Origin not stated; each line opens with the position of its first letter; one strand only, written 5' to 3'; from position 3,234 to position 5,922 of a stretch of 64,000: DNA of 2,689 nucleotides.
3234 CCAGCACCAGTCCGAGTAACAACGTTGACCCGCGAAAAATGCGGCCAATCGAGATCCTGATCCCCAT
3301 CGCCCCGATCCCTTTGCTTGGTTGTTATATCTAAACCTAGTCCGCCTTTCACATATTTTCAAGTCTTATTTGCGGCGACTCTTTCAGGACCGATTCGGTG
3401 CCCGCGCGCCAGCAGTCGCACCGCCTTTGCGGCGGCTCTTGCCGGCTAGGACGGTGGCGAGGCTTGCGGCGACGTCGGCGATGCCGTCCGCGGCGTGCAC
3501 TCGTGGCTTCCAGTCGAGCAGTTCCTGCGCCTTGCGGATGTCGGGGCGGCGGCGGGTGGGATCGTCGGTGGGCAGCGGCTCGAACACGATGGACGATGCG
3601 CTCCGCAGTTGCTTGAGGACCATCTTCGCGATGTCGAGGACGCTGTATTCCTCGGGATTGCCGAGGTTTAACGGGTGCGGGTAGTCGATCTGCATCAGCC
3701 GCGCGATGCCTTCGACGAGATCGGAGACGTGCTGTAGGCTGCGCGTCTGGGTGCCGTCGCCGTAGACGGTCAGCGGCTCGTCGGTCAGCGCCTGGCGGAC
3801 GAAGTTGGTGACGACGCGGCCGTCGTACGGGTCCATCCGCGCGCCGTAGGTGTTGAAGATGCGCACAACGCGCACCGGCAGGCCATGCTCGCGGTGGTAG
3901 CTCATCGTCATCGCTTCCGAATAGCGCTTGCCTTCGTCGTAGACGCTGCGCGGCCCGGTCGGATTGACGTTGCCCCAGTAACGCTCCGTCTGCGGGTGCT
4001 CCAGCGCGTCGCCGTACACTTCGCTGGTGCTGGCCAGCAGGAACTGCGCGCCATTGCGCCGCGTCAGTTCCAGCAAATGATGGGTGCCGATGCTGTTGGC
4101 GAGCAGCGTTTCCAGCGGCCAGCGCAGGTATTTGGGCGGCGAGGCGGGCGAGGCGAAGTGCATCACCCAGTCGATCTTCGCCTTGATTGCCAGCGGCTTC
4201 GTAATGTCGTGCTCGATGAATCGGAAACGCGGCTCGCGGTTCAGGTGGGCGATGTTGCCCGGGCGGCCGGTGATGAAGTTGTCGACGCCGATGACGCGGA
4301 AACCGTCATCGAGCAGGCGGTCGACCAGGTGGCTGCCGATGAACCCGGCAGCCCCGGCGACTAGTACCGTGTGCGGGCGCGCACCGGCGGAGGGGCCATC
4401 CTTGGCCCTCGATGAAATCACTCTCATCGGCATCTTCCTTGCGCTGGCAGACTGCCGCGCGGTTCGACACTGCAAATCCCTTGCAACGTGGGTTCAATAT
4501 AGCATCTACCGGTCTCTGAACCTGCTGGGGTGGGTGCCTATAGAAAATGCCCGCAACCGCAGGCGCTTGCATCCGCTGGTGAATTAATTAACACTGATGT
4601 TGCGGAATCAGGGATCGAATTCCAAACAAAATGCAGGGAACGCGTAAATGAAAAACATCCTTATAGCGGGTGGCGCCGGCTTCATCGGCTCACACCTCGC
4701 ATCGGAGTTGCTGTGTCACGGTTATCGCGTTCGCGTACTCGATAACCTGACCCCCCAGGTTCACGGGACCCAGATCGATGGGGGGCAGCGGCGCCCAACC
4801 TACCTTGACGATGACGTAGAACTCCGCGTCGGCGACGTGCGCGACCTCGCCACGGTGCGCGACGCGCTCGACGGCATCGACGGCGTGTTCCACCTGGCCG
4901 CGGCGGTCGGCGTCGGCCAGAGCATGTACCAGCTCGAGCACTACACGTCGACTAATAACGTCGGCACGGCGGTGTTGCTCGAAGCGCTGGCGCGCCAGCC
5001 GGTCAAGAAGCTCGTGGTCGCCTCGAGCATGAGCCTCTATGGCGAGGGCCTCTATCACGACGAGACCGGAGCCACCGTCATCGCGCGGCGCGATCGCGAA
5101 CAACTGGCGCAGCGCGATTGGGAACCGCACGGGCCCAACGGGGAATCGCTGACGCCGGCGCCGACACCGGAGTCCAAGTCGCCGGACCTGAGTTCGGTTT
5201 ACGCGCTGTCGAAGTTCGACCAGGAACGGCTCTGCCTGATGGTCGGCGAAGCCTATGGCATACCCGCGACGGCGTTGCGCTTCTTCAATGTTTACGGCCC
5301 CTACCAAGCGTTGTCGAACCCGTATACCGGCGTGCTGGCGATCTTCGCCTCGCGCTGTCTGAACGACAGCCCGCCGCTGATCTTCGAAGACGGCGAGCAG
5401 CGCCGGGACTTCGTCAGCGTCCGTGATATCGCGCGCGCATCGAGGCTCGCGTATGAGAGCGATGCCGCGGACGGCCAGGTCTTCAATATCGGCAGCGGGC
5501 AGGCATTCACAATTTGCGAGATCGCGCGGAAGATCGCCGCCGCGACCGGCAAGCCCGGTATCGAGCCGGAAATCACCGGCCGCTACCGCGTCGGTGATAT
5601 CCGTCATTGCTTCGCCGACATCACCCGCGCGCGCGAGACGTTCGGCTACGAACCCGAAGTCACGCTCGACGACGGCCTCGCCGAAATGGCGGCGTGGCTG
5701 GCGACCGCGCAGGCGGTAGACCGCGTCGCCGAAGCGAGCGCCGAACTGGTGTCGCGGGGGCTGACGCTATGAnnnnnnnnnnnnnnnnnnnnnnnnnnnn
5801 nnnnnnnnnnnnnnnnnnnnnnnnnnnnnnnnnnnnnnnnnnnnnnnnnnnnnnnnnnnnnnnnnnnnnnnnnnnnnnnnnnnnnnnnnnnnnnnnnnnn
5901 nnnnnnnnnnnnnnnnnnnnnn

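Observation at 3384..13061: Compact translationally coupled operon: UXS-like + epimerases + GT4 + three CgeB-like paralogs + CmoB/DUF1698-like methyltransferase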

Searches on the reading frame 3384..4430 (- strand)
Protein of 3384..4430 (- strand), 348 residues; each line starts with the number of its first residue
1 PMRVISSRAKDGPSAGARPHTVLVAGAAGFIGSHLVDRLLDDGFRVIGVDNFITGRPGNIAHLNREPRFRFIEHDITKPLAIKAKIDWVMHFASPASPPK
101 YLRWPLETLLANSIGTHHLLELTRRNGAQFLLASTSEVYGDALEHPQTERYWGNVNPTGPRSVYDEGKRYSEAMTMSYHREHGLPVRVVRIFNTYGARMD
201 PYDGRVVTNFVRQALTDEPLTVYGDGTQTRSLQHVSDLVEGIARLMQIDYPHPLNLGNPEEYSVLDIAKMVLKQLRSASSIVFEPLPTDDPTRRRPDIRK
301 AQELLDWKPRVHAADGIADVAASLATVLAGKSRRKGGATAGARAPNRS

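Call 5: search_protein_families(library=pfam, proteins=[window:3384-4430:-], max_evalue=0.01)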
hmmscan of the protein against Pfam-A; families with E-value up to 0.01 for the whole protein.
window:3384-4430:- (348 aa): 8 families
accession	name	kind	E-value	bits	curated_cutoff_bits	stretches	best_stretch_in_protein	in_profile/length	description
PF16363.11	GDP_Man_Dehyd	-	2.3e-55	188.8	27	1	23-319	1-331/332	GDP-mannose 4,6 dehydratase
PF01370.27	Epimerase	-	6.6e-51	173.5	20.9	1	22-257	1-240/240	NAD dependent epimerase/dehydratase family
PF04321.23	RmlD_sub_bind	-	4.2e-13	49.5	27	1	21-291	2-246/287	RmlD substrate binding domain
PF07993.18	NAD_binding_4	-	2.3e-08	34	20.1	1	85-207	88-217/258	Male sterility protein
PF01073.25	3Beta_HSD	-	1.5e-05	24.6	22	1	23-176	1-158/280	3-beta hydroxysteroid dehydrogenase/isomerase family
PF02719.21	Polysacc_synt_2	-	0.0001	22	20.2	0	22-134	1-127/293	Polysaccharide biosynthesis protein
PF00106.31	adh_short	-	0.00065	19.7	26.6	1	21-89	2-71/195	short chain dehydrogenase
PF13460.12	NAD_binding_10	-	0.0045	17.3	27.2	0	26-139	1-102/184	NAD(P)H-binding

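Call 6: search_protein_families(library=ncbifam, proteins=[window:3384-4430:-], max_evalue=0.01)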
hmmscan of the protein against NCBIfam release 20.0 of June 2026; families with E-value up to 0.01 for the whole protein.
window:3384-4430:- (348 aa): 29 families (the best 25 are shown)
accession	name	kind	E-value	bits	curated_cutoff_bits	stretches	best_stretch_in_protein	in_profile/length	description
TIGR01181.1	dTDP_gluc_dehyt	equivalog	1.6e-38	132.6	365.1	1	22-319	2-306/321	dTDP-glucose 4,6-dehydratase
TIGR01179.1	galE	equivalog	6e-33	114.1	262.3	1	22-318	2-318/332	UDP-glucose 4-epimerase GalE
TIGR04180.1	EDH_00030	hypoth_equivalog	7.1e-33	113.9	475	1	22-311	1-296/297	NAD-dependent 4,6-dehydratase LegB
NF008872.0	PRK11908.1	equivalog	2.1e-25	89.5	294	1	21-278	3-274/349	bifunctional UDP-4-keto-pentose/UDP-xylose synthase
NF005998.1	PRK08125.1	equivalog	3.6e-25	88.4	777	1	17-320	313-645/649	bifunctional UDP-4-amino-4-deoxy-L-arabinose formyltransferase/UDP-glucuronic acid oxidase ArnA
NF011728.1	PRK15181.1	equivalog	5.3e-21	75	760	1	19-239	15-242/348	Vi polysaccharide biosynthesis UDP-N-acetylglucosaminuronic acid C-4 epimerase TviC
NF007582.0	PRK10217.1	equivalog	2.7e-18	66.2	698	1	21-271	3-266/355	dTDP-glucose 4,6-dehydratase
TIGR02197.1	heptose_epim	equivalog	5.4e-18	65.2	274.6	1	22-318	1-307/316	ADP-glyceromanno-heptose 6-epimerase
NF007490.0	PRK10084.1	subfamily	1.8e-17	63.4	649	1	22-271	3-273/361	dTDP-glucose 4,6-dehydratase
NF007956.0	PRK10675.1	subfamily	8.1e-17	61.3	394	1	21-309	2-314/338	UDP-glucose 4-epimerase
TIGR01472.1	gmd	equivalog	3.2e-12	46.3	415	1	22-274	3-267/342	GDP-mannose 4,6-dehydratase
TIGR02622.1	CDP_4_6_dhtase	equivalog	1.2e-11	44.4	278.45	1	20-320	5-326/352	CDP-glucose 4,6-dehydratase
NF041015.1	UDPsulfquin_syn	equivalog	1.4e-11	44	575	2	200-276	232-311/384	UDP-sulfoquinovose synthase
NF047922.1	GDPFucSynFcl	equivalog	1.8e-11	44.1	500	1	21-320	4-297/308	GDP-L-fucose synthase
TIGR01214.1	rmlD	equivalog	3.5e-10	39.4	224.05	1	21-279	1-230/285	dTDP-4-dehydrorhamnose reductase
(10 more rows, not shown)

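Call 65: search_solved_structures(query=window:3384-4430:-, max_evalue=1e-20)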
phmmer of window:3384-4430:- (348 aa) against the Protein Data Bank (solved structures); distinct sequences matched with E-value up to 1e-20: 45.
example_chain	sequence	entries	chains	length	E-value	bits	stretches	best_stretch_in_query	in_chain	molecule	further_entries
2b69_A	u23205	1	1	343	5.2e-101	341.5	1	21-317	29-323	UDP-glucuronate decarboxylase 1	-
4gll_A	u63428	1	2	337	5.8e-101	341.4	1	21-317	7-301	UDP-glucuronic acid decarboxylase 1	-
4m55_A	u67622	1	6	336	2.9e-100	339.1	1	21-317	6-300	UDP-glucuronic acid decarboxylase 1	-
4lk3_A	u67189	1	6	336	4e-100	338.6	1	21-317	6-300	UDP-glucuronic acid decarboxylase 1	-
7ys8_A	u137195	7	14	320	8.1e-39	137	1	22-318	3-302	UDP-glucose 4-epimerase | UDP-glucose 4-epimerase along with EC 5.1.3.2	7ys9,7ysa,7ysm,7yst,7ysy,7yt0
6zl6_A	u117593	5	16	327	4e-36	128.2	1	22-318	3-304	Epimerase domain-containing protein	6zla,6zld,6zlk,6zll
6zlj_A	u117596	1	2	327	1.1e-35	126.7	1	22-318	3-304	Epimerase domain-containing protein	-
4zrm_A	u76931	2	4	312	6e-33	117.7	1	21-317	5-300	UDP-glucose 4-epimerase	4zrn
8vr2_A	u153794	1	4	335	7.4e-31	110.9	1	22-322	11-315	NAD-dependent epimerase/dehydratase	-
8rdg_A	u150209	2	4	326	9.7e-30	107.2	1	22-280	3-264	SDR family NAD(P)-dependent oxidoreductase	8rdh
3icp_A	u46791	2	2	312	3.1e-29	105.5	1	22-328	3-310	NAD-dependent epimerase/dehydratase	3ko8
8rdi_A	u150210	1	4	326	3.5e-29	105.4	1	22-280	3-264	SDR family NAD(P)-dependent oxidoreductase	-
6bwl_A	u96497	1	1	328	4.6e-28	101.7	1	22-319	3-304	Pal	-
6wjb_A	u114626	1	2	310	1.2e-27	100.3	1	21-251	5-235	NAD-dependent epimerase/dehydratase family protein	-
6wj9_A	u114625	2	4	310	6e-27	98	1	21-251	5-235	NAD-dependent epimerase/dehydratase family protein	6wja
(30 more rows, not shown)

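Call 89: search_protein_families(library=padloc, proteins=[window:3384-4430:-], max_evalue=0.001)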
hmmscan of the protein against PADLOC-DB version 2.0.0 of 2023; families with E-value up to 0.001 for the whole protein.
window:3384-4430:- (348 aa): 0 families

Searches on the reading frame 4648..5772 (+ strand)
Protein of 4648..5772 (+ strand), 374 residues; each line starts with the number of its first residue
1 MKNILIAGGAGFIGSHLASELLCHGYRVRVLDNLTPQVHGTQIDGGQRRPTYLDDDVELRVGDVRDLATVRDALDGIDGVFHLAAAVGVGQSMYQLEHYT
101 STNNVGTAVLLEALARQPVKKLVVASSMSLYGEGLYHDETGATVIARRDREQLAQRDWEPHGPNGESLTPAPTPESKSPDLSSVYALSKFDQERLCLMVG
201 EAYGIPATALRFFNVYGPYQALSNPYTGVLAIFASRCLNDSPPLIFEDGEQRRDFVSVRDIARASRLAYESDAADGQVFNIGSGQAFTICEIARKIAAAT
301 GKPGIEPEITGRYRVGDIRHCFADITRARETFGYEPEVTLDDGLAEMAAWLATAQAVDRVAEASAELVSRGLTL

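Call 5: search_protein_families(library=pfam, proteins=[window:4648-5772:+], max_evalue=0.01)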
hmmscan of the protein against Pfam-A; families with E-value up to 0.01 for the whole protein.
window:4648-5772:+ (374 aa): 8 families
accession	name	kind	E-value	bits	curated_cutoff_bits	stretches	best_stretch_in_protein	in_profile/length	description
PF01370.27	Epimerase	-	2.4e-50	171.7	20.9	2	4-136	1-124/240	NAD dependent epimerase/dehydratase family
PF16363.11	GDP_Man_Dehyd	-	1e-45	157.1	27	2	5-133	1-135/332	GDP-mannose 4,6 dehydratase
PF01073.25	3Beta_HSD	-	1.8e-16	60.4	22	1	5-138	1-127/280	3-beta hydroxysteroid dehydrogenase/isomerase family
PF02719.21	Polysacc_synt_2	-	4.1e-12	46.3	20.2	1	4-127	1-128/293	Polysaccharide biosynthesis protein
PF07993.18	NAD_binding_4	-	4.2e-08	33.1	20.1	1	71-231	83-217/258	Male sterility protein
PF13460.12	NAD_binding_10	-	6.5e-08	33.1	27.2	1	8-133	1-104/184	NAD(P)H-binding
PF05368.20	NmrA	-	3e-05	24.2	27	1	2-85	3-78/298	NmrA-like family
PF08659.16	KR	-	0.00031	21.2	22.6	1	4-129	3-138/180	KR domain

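Call 6: search_protein_families(library=ncbifam, proteins=[window:4648-5772:+], max_evalue=0.01)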
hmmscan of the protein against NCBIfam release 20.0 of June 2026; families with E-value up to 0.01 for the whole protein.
window:4648-5772:+ (374 aa): 32 families (the best 25 are shown)
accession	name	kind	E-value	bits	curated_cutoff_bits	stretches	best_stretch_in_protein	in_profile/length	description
TIGR01179.1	galE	equivalog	4.2e-41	140.9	262.3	2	3-133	1-127/332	UDP-glucose 4-epimerase GalE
TIGR04180.1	EDH_00030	hypoth_equivalog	5.5e-35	120.9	475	2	4-134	1-128/297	NAD-dependent 4,6-dehydratase LegB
TIGR01181.1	dTDP_gluc_dehyt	equivalog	9e-33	113.7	365.1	2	180-355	146-315/321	dTDP-glucose 4,6-dehydratase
TIGR02197.1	heptose_epim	equivalog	4.7e-29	101.5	274.6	2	183-352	136-314/316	ADP-glyceromanno-heptose 6-epimerase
NF011728.1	PRK15181.1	equivalog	1.1e-24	87.2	760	2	183-351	163-337/348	Vi polysaccharide biosynthesis UDP-N-acetylglucosaminuronic acid C-4 epimerase TviC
NF007956.0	PRK10675.1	subfamily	1.1e-22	80.6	394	2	3-133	2-130/338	UDP-glucose 4-epimerase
NF007490.0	PRK10084.1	subfamily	7e-18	64.7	649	1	3-364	2-348/361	dTDP-glucose 4,6-dehydratase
NF042422.1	oxyalk_red_OleD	equivalog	1.4e-17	64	580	1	3-130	2-113/329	2-alkyl-3-oxoalkanoate reductase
TIGR03466.1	HpnA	hypoth_equivalog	1.4e-17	63.6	367.65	1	3-133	2-122/327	hopanoid-associated sugar epimerase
NF007582.0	PRK10217.1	equivalog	1e-15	57.7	698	2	1-114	1-112/355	dTDP-glucose 4,6-dehydratase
NF043036.1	ErythonDh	equivalog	1.6e-14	53.8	325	1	3-136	2-134/321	D-erythronate dehydrogenase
NF008360.0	PRK11150.1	equivalog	1.3e-13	50.9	452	1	183-352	138-307/310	ADP-glyceromanno-heptose 6-epimerase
NF052578.1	StrlDmthSdmBMthl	equivalog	1.7e-13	51.1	600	1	4-132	3-118/328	sterol demethylase protein SdmB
NF042423.1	oxyalk_red_Shew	equivalog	5.3e-13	48.7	580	1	2-134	9-125/331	2-alkyl-3-oxoalkanoate reductase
NF041015.1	UDPsulfquin_syn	equivalog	8.8e-12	44.7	575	2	222-352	231-364/384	UDP-sulfoquinovose synthase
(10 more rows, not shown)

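Call 64: search_solved_structures(query=window:4648-5772:+, max_evalue=1e-10, show_alignments=1)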
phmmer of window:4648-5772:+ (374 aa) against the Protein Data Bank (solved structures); distinct sequences matched with E-value up to 1e-10: 84 (the best 60 are shown).
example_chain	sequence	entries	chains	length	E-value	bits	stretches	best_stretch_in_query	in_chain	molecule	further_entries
4zrm_A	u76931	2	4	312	3.2e-45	157.9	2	165-345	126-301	UDP-glucose 4-epimerase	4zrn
6wjb_A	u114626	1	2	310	2.9e-43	151.5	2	162-346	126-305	NAD-dependent epimerase/dehydratase family protein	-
6wj9_A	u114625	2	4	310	2.1e-42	148.6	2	161-346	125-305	NAD-dependent epimerase/dehydratase family protein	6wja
6dnt_A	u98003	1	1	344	2.2e-35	125.6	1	173-352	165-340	NAD-dependent epimerase/dehydratase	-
6kv9_A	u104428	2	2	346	2.5e-34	122.1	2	179-352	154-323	MoeE5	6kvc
7ys8_A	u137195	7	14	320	2.3e-30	109.1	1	171-346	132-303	UDP-glucose 4-epimerase | UDP-glucose 4-epimerase along with EC 5.1.3.2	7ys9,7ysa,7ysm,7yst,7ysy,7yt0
6bwl_A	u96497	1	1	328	1.9e-29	106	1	182-354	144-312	Pal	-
6zl6_A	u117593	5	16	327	2.4e-28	102.4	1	179-345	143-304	Epimerase domain-containing protein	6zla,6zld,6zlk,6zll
10ke_A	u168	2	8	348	2.6e-28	102.3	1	175-351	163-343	Capsular polysaccharide biosynthesis protein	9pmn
6zlj_A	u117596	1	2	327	7.8e-28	100.7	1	181-345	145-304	Epimerase domain-containing protein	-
3ru7_A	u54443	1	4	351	7e-27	97.6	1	179-351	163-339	WbgU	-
3ru9_A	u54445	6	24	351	7.2e-27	97.6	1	179-351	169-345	WbgU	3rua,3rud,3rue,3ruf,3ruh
3lu1_A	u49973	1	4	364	8.4e-27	97.3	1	179-351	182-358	WbgU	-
6k0g_A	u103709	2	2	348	1e-25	93.7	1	2-133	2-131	UDP-glucose 4-epimerase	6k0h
6k0i_A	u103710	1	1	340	1.1e-25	93.6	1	2-133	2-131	UDP-glucose 4-epimerase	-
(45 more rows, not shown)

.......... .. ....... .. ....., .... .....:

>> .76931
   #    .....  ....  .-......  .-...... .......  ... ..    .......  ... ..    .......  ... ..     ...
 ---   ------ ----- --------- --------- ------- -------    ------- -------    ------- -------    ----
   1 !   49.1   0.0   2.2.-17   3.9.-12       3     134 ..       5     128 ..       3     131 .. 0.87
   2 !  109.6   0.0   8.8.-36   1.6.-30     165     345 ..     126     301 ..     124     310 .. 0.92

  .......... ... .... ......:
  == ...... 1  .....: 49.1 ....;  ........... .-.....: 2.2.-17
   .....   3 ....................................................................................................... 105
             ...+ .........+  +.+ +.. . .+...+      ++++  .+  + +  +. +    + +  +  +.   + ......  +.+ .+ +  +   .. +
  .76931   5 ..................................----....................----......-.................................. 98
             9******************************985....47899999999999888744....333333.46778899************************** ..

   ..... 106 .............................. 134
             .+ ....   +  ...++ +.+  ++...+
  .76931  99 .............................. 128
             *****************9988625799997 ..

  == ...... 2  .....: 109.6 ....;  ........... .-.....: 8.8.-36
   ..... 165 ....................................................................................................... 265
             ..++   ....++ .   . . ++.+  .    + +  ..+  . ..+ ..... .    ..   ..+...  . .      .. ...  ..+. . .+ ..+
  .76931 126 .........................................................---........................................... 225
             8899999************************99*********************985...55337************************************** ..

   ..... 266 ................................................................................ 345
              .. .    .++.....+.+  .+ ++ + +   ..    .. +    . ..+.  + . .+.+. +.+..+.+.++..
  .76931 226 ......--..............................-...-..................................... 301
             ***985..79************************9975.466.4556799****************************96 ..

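Call 89: search_protein_families(library=padloc, proteins=[window:4648-5772:+], max_evalue=0.001)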
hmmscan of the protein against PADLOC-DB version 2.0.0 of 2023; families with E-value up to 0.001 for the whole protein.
window:4648-5772:+ (374 aa): 0 families
